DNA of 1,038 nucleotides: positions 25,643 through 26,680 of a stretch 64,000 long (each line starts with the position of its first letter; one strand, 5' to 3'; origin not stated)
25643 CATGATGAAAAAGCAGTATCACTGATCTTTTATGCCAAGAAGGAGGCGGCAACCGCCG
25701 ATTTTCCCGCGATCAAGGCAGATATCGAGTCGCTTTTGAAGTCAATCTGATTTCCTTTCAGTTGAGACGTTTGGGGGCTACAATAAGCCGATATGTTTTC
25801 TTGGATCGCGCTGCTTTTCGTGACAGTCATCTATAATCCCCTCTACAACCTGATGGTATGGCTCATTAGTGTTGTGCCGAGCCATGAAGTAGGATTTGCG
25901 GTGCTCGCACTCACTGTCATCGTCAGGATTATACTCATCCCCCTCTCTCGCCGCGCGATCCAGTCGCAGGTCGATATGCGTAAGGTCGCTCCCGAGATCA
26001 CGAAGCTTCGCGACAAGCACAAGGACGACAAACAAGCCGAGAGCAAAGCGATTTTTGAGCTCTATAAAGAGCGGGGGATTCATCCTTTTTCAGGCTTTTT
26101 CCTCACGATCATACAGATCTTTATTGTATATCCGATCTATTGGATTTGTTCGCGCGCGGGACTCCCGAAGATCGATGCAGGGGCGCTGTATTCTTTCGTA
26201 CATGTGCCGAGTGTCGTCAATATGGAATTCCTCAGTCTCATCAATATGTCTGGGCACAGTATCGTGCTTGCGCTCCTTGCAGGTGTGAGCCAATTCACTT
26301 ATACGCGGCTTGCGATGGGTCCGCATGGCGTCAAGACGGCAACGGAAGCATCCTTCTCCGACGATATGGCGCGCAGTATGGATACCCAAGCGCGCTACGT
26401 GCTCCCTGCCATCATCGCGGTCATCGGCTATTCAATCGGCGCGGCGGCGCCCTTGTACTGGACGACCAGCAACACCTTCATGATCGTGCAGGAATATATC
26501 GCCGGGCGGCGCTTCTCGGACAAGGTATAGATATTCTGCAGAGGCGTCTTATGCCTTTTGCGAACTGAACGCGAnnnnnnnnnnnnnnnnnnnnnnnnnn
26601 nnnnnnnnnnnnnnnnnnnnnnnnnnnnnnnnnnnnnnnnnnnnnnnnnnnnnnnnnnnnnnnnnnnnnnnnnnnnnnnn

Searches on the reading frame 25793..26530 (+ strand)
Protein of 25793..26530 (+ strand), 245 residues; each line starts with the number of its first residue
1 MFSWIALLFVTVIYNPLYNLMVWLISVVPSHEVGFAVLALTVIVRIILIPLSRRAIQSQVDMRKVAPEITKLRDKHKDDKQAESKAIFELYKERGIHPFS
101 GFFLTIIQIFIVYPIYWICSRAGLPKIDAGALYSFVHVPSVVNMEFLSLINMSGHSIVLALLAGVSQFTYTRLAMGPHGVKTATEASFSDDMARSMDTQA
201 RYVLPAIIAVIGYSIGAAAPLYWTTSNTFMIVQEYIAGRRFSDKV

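Call 15: search_protein_families(library=pfam, proteins=[window:25793-26530:+], max_evalue=0.001)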
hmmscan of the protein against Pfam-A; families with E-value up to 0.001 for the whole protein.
window:25793-26530:+ (245 aa): 1 family
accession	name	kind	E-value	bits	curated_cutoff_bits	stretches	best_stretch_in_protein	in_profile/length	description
PF02096.25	60KD_IMP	-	8e-36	123.9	35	1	34-237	2-161/163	60Kd inner membrane protein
